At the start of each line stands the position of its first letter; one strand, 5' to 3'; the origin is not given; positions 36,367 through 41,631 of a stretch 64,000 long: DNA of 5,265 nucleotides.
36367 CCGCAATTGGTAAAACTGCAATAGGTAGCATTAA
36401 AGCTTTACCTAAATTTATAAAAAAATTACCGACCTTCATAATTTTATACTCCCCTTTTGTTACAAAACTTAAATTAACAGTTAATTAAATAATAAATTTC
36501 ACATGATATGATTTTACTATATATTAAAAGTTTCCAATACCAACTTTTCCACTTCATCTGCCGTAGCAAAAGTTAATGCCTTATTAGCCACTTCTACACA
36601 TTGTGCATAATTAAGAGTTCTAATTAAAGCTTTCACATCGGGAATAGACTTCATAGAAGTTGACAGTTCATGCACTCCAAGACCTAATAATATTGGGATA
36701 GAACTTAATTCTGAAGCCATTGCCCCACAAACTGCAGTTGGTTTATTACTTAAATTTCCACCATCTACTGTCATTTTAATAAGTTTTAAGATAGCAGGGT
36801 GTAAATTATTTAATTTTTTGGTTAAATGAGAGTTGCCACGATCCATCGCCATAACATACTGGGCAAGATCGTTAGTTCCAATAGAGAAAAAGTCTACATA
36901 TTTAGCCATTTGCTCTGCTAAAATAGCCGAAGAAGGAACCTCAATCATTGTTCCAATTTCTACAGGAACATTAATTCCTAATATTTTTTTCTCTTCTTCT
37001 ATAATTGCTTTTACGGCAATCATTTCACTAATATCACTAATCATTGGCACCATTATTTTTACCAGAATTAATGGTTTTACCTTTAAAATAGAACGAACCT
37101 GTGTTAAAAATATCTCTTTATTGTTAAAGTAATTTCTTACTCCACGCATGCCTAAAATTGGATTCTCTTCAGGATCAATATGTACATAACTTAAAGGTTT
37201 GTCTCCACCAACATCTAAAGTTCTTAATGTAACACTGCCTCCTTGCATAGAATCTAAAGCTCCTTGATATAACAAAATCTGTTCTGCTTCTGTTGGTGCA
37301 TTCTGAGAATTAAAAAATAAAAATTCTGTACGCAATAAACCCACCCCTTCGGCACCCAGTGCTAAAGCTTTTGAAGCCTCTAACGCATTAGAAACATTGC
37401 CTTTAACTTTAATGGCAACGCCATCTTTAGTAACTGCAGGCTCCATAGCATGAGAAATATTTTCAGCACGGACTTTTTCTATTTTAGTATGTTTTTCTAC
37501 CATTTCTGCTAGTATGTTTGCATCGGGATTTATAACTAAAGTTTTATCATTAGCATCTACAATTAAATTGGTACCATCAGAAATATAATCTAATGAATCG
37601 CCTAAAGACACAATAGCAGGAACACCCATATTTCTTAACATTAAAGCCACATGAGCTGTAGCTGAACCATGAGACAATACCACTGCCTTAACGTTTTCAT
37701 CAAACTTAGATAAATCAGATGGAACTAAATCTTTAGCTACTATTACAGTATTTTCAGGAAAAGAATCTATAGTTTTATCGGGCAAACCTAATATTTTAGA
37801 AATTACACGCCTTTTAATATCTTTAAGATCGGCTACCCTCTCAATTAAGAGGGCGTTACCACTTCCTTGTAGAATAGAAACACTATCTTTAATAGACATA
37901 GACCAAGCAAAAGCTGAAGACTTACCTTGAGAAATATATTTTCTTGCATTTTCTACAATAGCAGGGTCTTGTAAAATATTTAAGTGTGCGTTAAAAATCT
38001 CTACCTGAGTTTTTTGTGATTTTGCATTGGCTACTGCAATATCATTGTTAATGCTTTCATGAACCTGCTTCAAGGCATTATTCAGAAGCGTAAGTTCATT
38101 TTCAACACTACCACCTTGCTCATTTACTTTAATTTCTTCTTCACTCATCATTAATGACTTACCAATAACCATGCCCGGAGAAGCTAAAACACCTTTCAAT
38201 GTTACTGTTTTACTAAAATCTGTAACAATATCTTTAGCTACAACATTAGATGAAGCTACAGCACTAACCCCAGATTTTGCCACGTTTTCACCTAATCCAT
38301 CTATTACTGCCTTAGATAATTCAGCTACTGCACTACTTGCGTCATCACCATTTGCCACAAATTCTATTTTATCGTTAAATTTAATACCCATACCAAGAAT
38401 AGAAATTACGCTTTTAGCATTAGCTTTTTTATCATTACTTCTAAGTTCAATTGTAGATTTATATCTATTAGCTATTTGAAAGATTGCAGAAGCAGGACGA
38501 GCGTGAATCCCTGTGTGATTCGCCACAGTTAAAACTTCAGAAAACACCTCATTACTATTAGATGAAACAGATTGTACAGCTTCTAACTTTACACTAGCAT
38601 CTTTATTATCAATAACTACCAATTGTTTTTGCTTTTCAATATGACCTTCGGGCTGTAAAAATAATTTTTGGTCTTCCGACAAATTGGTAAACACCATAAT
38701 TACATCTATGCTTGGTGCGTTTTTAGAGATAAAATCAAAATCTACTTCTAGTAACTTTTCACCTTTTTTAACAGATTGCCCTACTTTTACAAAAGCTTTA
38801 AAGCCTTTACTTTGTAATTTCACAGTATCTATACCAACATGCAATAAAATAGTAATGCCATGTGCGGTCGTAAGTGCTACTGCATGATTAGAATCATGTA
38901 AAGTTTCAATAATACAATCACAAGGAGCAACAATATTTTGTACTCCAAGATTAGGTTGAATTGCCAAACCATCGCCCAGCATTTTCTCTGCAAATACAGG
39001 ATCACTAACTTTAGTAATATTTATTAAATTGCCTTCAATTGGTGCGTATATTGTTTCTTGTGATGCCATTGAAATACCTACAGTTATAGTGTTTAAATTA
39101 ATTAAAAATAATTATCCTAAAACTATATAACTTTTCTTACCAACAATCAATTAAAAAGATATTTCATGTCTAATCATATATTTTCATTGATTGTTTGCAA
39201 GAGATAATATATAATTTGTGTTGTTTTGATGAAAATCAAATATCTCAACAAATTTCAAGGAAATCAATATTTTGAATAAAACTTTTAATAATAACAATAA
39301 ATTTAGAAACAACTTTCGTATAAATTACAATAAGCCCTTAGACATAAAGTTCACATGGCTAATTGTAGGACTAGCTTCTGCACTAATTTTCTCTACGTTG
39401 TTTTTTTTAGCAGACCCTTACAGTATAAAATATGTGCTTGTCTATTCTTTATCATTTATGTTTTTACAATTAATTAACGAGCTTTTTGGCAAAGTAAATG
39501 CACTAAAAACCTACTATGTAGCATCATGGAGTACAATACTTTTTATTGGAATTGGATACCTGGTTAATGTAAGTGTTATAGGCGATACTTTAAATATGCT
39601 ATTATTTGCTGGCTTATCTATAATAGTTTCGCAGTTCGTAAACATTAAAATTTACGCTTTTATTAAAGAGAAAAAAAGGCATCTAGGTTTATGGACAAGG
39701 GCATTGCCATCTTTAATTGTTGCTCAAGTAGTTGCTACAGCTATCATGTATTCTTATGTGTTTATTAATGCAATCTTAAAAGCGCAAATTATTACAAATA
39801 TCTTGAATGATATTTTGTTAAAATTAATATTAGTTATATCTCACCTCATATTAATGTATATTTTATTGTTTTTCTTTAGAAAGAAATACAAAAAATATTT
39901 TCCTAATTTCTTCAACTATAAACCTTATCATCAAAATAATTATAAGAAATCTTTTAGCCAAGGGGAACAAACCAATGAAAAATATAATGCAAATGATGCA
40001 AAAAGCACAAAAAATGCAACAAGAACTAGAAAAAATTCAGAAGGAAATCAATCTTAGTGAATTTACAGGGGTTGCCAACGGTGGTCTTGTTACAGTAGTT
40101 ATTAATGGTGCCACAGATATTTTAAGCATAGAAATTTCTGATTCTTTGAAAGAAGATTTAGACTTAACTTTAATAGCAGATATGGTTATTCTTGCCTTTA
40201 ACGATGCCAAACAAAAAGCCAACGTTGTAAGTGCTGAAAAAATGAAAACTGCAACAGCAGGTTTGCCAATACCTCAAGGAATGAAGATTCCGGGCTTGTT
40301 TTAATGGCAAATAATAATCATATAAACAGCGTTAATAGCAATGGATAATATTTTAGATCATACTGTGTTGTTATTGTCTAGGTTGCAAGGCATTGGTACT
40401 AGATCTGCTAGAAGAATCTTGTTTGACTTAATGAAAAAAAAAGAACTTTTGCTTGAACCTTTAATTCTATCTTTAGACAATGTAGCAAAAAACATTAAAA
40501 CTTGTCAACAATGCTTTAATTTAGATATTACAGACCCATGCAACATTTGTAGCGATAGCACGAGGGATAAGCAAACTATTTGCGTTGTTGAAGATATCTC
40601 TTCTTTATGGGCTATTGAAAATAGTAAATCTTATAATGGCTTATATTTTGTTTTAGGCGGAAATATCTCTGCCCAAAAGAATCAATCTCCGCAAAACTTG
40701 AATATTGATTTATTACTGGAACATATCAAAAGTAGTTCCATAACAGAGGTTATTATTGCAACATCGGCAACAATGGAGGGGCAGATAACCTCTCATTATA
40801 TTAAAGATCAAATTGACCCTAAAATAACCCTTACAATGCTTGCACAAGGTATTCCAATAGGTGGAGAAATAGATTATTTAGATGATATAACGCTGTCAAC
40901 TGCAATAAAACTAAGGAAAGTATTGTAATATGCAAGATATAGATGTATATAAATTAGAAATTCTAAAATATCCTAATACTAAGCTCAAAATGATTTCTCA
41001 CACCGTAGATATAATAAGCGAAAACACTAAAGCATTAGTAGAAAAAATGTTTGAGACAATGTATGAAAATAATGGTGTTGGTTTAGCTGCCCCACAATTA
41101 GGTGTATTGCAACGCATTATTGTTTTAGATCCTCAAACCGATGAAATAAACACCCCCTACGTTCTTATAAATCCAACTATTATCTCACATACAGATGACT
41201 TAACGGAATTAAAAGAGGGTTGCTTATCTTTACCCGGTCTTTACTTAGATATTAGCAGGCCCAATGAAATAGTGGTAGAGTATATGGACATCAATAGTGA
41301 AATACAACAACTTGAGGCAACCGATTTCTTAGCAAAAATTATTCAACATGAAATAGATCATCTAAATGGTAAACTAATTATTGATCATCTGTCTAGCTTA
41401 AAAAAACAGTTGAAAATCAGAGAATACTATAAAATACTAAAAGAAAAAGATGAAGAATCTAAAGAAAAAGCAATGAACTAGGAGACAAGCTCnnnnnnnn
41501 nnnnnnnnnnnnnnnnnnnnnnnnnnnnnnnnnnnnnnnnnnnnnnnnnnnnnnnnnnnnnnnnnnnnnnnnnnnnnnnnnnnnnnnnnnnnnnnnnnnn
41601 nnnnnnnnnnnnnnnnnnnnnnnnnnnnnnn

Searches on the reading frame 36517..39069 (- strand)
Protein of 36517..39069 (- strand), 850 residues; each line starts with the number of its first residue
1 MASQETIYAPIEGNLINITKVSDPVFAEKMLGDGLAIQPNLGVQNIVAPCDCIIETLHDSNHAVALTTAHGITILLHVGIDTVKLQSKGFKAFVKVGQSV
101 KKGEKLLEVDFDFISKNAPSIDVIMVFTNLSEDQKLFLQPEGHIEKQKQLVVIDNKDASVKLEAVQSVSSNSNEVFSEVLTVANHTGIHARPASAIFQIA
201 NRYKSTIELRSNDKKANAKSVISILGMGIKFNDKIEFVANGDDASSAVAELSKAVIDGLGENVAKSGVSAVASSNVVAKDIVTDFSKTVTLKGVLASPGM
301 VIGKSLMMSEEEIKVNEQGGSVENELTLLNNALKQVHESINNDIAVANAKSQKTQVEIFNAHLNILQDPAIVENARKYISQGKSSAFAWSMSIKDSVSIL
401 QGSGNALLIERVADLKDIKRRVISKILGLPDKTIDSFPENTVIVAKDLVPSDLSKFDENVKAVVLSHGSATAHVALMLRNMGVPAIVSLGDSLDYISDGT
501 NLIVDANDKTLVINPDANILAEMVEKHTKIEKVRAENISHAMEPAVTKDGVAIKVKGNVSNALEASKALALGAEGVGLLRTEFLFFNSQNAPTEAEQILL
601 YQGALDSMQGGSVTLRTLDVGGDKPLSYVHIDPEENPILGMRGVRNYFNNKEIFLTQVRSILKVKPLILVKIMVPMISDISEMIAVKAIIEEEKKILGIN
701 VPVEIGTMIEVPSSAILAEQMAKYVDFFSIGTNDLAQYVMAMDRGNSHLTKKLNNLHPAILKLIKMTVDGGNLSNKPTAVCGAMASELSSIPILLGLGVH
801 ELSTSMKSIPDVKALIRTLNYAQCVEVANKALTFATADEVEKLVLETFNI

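Call 54: search_protein_families(library=pfam, proteins=[window:36517-39069:-], max_evalue=0.00001)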
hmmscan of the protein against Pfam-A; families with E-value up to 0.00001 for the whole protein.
window:36517-39069:- (850 aa): 5 families
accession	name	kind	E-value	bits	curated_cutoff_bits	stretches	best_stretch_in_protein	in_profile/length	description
PF02896.24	PEP-utilizers_C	-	2.2e-96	322.9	22.8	1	541-820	8-292/293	PEP-utilising enzyme, PEP-binding domain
PF00358.26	PTS_EIIA_1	-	1e-44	151.7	27.2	1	6-131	2-125/127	phosphoenolpyruvate-dependent sugar phosphotransferase system, EIIA 1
PF00381.24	PTS-HPr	-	2.1e-22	79.4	23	1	178-255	3-79/81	PTS HPr component phosphorylation site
PF05524.18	PEP-utilisers_N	-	6.7e-18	65.4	24.4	1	292-411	1-121/121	PEP-utilising enzyme, N-terminal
PF00391.29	PEP-utilizers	-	3.4e-17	62.2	23.1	1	437-507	1-70/72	PEP-utilising enzyme, mobile domain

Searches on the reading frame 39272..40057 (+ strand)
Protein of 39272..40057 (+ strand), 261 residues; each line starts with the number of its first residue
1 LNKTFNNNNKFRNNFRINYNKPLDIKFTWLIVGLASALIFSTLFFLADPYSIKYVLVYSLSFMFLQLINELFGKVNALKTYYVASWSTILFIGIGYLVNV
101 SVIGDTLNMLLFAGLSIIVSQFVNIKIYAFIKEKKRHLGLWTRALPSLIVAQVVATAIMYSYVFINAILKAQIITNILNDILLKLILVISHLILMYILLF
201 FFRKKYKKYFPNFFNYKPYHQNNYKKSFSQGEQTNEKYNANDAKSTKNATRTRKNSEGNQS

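Call 54: search_protein_families(library=pfam, proteins=[window:39272-40057:+], max_evalue=0.00001)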
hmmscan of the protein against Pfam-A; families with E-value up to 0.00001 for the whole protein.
window:39272-40057:+ (261 aa): 1 family
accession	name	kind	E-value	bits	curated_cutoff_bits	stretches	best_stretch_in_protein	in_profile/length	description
PF02592.20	Vut_1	-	7.2e-13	49.6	27.2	1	55-197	4-151/152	Putative vitamin uptake transporter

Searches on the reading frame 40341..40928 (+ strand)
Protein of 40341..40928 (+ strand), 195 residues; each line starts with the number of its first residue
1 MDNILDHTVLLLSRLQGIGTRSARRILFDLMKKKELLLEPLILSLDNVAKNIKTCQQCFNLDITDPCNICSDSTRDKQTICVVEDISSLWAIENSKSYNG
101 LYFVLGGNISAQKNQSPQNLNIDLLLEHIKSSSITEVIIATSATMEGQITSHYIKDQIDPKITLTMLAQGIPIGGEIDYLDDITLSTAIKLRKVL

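Call 54: search_protein_families(library=pfam, proteins=[window:40341-40928:+], max_evalue=0.00001)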
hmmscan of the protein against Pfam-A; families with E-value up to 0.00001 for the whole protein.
window:40341-40928:+ (195 aa): 3 families
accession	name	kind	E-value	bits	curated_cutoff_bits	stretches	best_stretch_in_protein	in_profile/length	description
PF13662.12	Toprim_4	-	1.2e-19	70.8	25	1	79-166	2-83/85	Toprim domain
PF21175.2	RecR_C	-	2.2e-09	37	22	1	170-193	1-24/24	RecR, C-terminal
PF01751.28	Toprim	-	2e-06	28.3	23.1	1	79-159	1-81/96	Toprim domain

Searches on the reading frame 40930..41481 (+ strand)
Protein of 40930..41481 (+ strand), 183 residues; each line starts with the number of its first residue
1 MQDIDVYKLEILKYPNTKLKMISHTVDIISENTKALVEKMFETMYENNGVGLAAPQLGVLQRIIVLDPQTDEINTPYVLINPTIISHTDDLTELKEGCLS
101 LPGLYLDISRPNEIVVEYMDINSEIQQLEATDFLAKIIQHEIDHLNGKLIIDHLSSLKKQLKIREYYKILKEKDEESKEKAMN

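Call 54: search_protein_families(library=pfam, proteins=[window:40930-41481:+], max_evalue=0.00001)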
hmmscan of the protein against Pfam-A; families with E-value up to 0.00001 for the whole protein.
window:40930-41481:+ (183 aa): 1 family
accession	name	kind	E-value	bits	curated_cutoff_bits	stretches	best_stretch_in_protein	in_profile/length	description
PF01327.26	Pep_deformylase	-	2.4e-50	170.6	22.8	1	9-159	2-155/156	Polypeptide deformylase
